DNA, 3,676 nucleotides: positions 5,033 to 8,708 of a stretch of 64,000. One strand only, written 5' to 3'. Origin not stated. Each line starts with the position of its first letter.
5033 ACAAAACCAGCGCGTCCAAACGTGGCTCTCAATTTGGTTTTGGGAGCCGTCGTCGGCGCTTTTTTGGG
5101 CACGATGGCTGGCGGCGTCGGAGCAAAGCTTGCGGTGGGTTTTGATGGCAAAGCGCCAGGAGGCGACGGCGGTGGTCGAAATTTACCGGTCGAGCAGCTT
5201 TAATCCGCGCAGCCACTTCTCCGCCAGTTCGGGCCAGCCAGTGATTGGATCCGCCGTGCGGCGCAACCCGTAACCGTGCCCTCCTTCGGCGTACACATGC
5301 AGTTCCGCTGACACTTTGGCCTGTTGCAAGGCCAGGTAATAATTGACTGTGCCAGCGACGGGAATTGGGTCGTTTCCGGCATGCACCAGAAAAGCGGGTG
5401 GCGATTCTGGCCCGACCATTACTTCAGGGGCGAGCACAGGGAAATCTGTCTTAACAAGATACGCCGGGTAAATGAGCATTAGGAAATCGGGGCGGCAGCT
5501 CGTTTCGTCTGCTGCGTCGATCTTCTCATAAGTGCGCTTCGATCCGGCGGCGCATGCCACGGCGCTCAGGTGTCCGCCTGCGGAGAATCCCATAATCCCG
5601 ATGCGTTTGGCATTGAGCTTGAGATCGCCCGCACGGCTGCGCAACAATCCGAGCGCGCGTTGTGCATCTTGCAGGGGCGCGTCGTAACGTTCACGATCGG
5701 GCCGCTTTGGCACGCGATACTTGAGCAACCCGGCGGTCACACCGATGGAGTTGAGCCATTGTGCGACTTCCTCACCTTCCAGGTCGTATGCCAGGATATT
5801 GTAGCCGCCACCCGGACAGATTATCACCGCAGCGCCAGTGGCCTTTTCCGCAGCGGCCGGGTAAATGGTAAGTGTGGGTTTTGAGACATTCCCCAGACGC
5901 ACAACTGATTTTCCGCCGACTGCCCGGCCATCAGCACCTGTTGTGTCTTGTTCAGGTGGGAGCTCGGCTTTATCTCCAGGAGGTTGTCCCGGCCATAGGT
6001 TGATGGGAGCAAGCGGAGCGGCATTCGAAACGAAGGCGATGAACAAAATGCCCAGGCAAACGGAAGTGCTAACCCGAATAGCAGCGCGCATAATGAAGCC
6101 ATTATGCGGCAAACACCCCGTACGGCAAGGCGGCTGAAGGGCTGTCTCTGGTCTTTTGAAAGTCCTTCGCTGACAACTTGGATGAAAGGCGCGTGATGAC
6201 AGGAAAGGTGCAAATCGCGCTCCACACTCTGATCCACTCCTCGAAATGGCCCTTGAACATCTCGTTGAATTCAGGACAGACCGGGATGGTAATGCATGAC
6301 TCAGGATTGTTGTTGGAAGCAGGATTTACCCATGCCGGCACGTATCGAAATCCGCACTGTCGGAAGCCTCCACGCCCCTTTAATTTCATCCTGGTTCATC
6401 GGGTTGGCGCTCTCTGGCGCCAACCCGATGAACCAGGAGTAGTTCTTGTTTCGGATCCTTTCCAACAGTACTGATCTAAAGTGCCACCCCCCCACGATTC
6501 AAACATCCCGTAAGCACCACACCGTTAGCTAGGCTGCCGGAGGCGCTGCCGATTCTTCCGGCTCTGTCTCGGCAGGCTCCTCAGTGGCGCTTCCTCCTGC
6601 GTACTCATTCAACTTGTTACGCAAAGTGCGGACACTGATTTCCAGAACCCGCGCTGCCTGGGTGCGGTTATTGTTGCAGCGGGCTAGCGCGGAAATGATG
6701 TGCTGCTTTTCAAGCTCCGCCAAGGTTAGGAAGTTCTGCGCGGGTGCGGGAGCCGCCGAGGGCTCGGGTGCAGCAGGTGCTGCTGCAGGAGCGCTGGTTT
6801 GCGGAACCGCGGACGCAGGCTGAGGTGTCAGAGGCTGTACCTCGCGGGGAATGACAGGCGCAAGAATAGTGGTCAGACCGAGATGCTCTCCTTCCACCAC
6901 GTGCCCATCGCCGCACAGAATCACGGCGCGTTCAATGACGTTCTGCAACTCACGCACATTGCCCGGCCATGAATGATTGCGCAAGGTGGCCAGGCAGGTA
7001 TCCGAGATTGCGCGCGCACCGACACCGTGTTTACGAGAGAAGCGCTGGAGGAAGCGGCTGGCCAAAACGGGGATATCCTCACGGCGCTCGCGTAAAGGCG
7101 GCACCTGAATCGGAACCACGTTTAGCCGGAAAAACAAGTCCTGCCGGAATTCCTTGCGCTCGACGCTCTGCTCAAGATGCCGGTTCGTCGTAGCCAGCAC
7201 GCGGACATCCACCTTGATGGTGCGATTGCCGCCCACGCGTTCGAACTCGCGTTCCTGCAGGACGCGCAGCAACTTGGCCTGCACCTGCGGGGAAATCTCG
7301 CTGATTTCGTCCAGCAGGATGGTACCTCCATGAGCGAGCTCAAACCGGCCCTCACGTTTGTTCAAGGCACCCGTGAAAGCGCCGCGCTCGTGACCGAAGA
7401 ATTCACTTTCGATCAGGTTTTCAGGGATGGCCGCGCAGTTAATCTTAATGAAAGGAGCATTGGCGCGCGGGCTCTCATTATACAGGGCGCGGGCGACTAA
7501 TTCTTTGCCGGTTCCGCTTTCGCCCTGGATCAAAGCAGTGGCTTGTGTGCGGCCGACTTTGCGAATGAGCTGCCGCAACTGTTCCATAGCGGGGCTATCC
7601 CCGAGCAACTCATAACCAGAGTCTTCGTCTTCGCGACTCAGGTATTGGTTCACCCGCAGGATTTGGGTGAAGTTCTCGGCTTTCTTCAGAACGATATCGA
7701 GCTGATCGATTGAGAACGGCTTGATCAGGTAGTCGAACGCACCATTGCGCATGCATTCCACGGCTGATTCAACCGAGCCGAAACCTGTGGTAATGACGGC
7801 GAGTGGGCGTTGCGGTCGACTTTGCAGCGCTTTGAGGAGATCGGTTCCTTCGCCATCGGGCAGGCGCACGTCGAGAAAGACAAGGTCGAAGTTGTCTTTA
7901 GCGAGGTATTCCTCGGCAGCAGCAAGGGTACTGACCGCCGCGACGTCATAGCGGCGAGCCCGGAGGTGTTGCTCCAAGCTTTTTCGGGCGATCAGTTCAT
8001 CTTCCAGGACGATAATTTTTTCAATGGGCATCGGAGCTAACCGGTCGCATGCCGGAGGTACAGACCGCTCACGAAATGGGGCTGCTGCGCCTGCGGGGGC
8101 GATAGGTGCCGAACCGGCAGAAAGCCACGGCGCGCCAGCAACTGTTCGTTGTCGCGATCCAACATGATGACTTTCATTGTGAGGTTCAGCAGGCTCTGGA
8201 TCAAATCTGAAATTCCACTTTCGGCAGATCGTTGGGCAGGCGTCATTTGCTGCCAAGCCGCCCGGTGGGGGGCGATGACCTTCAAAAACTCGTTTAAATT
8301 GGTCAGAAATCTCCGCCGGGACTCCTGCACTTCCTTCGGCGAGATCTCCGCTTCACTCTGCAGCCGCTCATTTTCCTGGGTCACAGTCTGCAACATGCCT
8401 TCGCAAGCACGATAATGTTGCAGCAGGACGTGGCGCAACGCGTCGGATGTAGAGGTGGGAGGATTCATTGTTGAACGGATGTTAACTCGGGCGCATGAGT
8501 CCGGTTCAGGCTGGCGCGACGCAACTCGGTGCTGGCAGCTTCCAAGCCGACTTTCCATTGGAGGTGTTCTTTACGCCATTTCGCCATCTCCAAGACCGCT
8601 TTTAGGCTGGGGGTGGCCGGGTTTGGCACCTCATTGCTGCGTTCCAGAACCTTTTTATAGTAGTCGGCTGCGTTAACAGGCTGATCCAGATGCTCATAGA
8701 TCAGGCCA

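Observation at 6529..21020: CheY-less chemosensory supercluster in two divergent operons, with a sigma54 activator, a STAS-fused receiver and HDOD genes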

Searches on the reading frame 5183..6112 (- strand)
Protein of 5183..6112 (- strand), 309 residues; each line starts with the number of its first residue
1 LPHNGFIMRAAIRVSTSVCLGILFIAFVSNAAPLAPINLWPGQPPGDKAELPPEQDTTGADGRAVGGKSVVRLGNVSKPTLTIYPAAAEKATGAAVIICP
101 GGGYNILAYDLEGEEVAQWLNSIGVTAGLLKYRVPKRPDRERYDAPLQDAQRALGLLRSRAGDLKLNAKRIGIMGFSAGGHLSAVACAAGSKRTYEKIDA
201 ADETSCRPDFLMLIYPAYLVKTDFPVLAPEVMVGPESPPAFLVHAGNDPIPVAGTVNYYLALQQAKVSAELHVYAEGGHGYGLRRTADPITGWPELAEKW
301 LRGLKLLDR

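Call 7: search_protein_families(library=pfam, proteins=[window:5183-6112:-], max_evalue=0.001)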
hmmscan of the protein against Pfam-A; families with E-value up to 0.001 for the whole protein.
window:5183-6112:- (309 aa): 4 families
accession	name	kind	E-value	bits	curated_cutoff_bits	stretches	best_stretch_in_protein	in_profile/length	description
PF07859.19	Abhydrolase_3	-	1.1e-13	51.9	25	1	101-219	6-111/210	alpha/beta hydrolase fold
PF20434.5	BD-FAE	-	3.1e-13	50.2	26.8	1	82-196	2-116/215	BD-FAE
PF00326.27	Peptidase_S9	-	2.4e-06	27.6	22.6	0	236-283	143-191/213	Prolyl oligopeptidase family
PF01738.24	DLH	-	0.0003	20.9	21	0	239-285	145-192/217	Dienelactone hydrolase family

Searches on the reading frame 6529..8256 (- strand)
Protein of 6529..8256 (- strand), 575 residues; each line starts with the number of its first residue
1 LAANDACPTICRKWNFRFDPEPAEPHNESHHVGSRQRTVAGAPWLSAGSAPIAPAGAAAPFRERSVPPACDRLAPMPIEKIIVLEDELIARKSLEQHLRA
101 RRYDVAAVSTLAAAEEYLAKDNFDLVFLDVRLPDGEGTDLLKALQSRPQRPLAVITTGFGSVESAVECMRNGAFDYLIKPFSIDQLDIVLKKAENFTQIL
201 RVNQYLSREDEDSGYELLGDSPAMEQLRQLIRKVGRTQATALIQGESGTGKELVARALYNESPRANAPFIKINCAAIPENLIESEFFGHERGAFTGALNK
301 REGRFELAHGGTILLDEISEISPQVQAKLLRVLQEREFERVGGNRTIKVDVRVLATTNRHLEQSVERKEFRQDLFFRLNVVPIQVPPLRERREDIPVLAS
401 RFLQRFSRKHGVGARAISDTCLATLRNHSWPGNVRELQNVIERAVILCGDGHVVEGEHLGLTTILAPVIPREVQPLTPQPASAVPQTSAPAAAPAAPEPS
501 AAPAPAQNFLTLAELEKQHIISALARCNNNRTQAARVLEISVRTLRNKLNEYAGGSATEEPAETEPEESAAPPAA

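Call 3: search_protein_families(library=pfam, proteins=[window:6529-8256:-], max_evalue=0.01)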
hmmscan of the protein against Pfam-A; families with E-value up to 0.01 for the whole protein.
window:6529-8256:- (575 aa): 11 families
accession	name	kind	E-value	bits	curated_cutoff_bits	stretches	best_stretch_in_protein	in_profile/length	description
PF00158.32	Sigma54_activat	-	2e-71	239.5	20.2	1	218-384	2-168/168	Sigma-54 interaction domain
PF25601.1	AAA_lid_14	-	5.8e-25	87.4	27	1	389-459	1-70/87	AAA+ ATPase lid domain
PF00072.30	Response_reg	-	3.9e-22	79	30.2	1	81-187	1-107/111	Response regulator receiver domain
PF14532.12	Sigma54_activ_2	-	7.7e-20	72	25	1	218-388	1-138/138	Sigma-54 interaction domain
PF02954.25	HTH_8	-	5.7e-14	52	22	1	511-552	1-42/42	Bacterial regulatory protein, Fis family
PF07728.20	AAA_5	-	1.4e-11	45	22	1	242-361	3-125/139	AAA domain (dynein-related subfamily)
PF00004.35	AAA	-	1.2e-07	32.7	21.2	1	242-363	2-116/131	ATPase family associated with various cellular activities (AAA)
PF07724.20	AAA_2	-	1.7e-06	28.6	27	1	238-369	3-135/166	AAA domain (Cdc48 subfamily)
PF13191.12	AAA_16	-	1.2e-05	26.3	32.6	1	222-329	7-104/167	AAA ATPase domain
PF07726.17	AAA_3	-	2e-05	24.9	27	1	242-359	3-112/131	ATPase family associated with various cellular activities (AAA)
PF01078.27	Mg_chelatase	-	0.0014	18.5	20.3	0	296-337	93-134/207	Magnesium chelatase, subunit ChlI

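Call 71: search_protein_families(library=ncbifam, proteins=[window:6529-8031:-], max_evalue=0.001)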
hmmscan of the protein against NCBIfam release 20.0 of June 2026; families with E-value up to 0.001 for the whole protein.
window:6529-8031:- (500 aa): 103 families (the best 25 are shown)
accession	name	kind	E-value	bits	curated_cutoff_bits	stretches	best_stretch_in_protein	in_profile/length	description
NF008469.0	PRK11361.1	equivalog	2.5e-134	448.4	714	1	2-478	3-455/461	acetoacetate metabolism transcriptional regulator AtoC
TIGR01818.1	ntrC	equivalog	3.3e-125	418.5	558.6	1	6-476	1-462/463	nitrogen regulation protein NR(I)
TIGR01817.1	nifA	equivalog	2.7e-124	415.8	528.85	1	122-475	178-525/534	nif-specific transcriptional activator NifA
NF007689.0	PRK10365.1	equivalog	7.4e-116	387.5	760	1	5-401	7-402/441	sigma-54-dependent response regulator transcription factor ZraR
NF050807.1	TransRegFlbDCaul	equivalog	2e-114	382.9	750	1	29-480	26-442/454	sigma-54-dependent transcriptional regulator FlbD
TIGR02915.1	PEP_resp_reg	equivalog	4.4e-112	375.2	502.6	1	6-388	1-386/445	PEP-CTERM-box response regulator transcription factor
NF041946.1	LuxO_transreg_Vib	equivalog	3.4e-107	359.1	800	1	21-477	14-460/463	quorum-sensing sigma-54 dependent transcriptional regulator LuxO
NF051870.1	NAssimRespRegNtrX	equivalog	1.1e-104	350.8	600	1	5-376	3-372/452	nitrogen assimilation response regulator NtrX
NF003451.0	PRK05022.1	equivalog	3.8e-104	349.2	476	1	131-470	181-501/512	nitric oxide reductase transcriptional regulator NorR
NF008176.1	PRK10923.1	equivalog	5.6e-103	345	620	1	5-477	5-466/469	nitrogen regulation protein NR(I)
NF041552.1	TF_PrdR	equivalog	1e-100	337.7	795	2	109-378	238-505/577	sigma-54 dependent transcriptional regulator PrdR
NF049963.1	RespRegFlgRCampy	domain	2.4e-99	333.1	750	1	6-378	3-372/429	fla regulon two-component system response regulator FlgR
NF038308.1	RNA_repair_RtcR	equivalog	4.1e-96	322.9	650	1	141-475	181-514/530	RNA repair transcriptional activator RtcR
NF011695.0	PRK15115.1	equivalog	3.1e-94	316.3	763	1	6-374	9-369/445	two-component system response regulator GlrR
NF041906.1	V4R_TF_MobR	exception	9.1e-92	308.3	999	1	102-379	194-471/544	phenol degradation transcriptional regulator MobR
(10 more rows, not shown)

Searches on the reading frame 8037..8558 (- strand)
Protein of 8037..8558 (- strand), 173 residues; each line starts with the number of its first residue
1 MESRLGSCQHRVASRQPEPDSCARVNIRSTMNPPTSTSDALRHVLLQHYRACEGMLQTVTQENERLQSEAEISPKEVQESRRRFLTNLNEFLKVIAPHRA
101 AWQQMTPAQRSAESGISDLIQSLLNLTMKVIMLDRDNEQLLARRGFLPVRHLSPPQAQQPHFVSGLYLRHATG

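Call 3: search_protein_families(library=pfam, proteins=[window:8037-8558:-], max_evalue=0.01)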
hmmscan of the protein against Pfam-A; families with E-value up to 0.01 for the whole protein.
window:8037-8558:- (173 aa): 0 families

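Call 9: search_protein_families(library=pfam, proteins=[window:8037-8468:-], max_evalue=10)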
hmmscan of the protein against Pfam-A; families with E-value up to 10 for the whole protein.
window:8037-8468:- (143 aa): 4 families
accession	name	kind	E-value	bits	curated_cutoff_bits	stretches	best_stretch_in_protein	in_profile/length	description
PF10669.14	Phage_Gp23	-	0.078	13.8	29.3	1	30-103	48-114/120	Protein gp23 (Bacteriophage A118)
PF05130.17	FlgN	-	0.086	13.7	30.5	1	47-113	56-117/147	FlgN protein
PF16535.10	T3SSipB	-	0.16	12.7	31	1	68-97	26-55/155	Type III cell invasion protein SipB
PF07716.20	bZIP_2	-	0.5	10.9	22.3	0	96-113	30-47/54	Basic region leucine zipper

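Call 40: search_solved_structures(query=A2, max_evalue=10, show_alignments=2)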
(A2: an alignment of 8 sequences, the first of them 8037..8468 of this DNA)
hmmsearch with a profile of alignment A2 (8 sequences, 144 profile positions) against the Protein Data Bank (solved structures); distinct sequences matched with E-value up to 10: 7.
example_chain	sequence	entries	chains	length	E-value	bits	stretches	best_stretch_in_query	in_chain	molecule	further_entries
6dm9_A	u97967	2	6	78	0.34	14.3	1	17-66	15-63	DHD15_extended_A | DHD15_closed_A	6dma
6sz9_D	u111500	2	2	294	1.4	12.3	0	12-103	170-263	DotZ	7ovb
5jsb_B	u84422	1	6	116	1.5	12.2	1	23-97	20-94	Mcl-1 inhibitor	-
7zqy_A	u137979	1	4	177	2.2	11.8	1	5-76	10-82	DH domain-containing protein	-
7u8o_M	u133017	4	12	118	5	10.6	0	7-98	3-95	V-type proton ATPase subunit G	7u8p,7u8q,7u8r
6wlz_M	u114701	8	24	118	7.4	10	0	7-97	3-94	V-type proton ATPase subunit G 1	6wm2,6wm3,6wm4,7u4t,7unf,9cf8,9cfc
7uzf_M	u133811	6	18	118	8.1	9.9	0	7-97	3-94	V-type proton ATPase subunit G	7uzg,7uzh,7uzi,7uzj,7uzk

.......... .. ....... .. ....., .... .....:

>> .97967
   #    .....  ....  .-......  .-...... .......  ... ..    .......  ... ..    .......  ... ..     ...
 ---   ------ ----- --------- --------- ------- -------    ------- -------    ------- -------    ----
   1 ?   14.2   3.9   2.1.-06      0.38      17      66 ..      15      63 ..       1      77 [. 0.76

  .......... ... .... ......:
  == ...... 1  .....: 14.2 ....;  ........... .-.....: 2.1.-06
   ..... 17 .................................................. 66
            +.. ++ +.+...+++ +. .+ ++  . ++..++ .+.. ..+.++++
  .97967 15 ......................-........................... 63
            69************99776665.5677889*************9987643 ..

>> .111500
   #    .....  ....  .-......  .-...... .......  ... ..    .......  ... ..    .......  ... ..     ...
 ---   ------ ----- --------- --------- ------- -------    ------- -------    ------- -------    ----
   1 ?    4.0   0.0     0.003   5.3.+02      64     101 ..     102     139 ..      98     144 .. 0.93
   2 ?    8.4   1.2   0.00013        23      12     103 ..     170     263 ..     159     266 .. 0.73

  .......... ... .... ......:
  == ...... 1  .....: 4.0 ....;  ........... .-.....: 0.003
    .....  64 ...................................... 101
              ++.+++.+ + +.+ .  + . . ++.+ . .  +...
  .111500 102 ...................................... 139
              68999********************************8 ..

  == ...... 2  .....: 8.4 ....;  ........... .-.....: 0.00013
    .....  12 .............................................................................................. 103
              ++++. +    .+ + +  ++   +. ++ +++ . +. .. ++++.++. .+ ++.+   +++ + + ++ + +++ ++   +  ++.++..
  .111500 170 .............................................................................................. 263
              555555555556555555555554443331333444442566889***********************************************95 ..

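Call 41: search_protein_families(library=pfam, alignment_id=A2, max_evalue=1)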
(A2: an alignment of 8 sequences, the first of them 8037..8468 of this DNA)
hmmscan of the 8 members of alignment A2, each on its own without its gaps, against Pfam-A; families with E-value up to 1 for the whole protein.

A. member 1, window:8037-8468:- (143 aa): 4 families
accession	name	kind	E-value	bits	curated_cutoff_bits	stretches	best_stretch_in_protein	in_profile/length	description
PF10669.14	Phage_Gp23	-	0.078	13.8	29.3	1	30-103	48-114/120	Protein gp23 (Bacteriophage A118)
PF05130.17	FlgN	-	0.086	13.7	30.5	0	47-113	56-117/147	FlgN protein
PF16535.10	T3SSipB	-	0.16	12.7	31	1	68-97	26-55/155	Type III cell invasion protein SipB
PF07716.20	bZIP_2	-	0.5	10.9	22.3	0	96-113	30-47/54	Basic region leucine zipper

B. families by the number of members that match (of 8 scanned): 11 families
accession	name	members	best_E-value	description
PF05130.17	FlgN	2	0.0072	FlgN protein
PF01166.23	TSC22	1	0.0014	TSC-22/dip/bun family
PF19750.4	DUF6237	1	0.023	Family of unknown function (DUF6237)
PF14712.11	Snapin_Pallidin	1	0.067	Snapin/Pallidin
PF10669.14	Phage_Gp23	1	0.078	Protein gp23 (Bacteriophage A118)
PF08208.16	RNA_polI_A34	1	0.11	DNA-directed RNA polymerase I subunit RPA34.5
PF16535.10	T3SSipB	1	0.16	Type III cell invasion protein SipB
PF11690.13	DUF3287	1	0.35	Protein of unknown function (DUF3287)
PF10205.14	KLRAQ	1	0.4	Predicted coiled-coil domain-containing protein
PF07716.20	bZIP_2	1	0.5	Basic region leucine zipper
PF03980.19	Nnf1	1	0.62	Nnf1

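Call 56: find_homologous_proteins(query=A2, max_evalue=0.001)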
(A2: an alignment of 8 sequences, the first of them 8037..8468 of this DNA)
Query A2 (8 sequences) (143 aa, profile of the alignment): 1283 proteins with E <= 0.001 among 7796 candidates; the best 120 are listed.
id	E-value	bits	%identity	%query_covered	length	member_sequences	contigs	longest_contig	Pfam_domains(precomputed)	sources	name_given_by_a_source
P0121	8.3e-58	213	76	97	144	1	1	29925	-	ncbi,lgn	-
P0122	1.1e-57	212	39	88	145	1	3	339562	-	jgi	jgi:hypothetical protein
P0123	2.0e-56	208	100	100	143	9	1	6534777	-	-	-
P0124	8.0e-55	203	36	86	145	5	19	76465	-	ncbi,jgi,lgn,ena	jgi:hypothetical protein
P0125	1.1e-54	203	39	88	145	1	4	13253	-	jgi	-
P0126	3.8e-54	201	38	100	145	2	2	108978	-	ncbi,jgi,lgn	-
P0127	3.3e-53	198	40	97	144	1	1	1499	-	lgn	-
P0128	4.4e-53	197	40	99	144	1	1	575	-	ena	-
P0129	7.2e-53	197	40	98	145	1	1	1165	-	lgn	-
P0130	8.3e-53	196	40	98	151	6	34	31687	-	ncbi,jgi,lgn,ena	jgi:hypothetical protein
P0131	1.1e-52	196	39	98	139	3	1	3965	-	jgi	jgi:hypothetical protein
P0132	1.4e-52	196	44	82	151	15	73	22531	-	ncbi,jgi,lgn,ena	jgi:hypothetical protein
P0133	1.5e-52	196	40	90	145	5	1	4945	-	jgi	jgi:hypothetical protein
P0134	9.2e-52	193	38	94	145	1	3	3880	-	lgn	-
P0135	1.1e-51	193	32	88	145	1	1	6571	-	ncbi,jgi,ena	jgi:hypothetical protein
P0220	1.7e-47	179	43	87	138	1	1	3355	PF05130.18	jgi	jgi:flagellar biosynthesis/type III secretory pathway chaperone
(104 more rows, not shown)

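Call 71: search_protein_families(library=ncbifam, proteins=[window:8037-8468:-], max_evalue=0.001)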
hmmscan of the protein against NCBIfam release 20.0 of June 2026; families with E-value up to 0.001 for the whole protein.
window:8037-8468:- (143 aa): 0 families
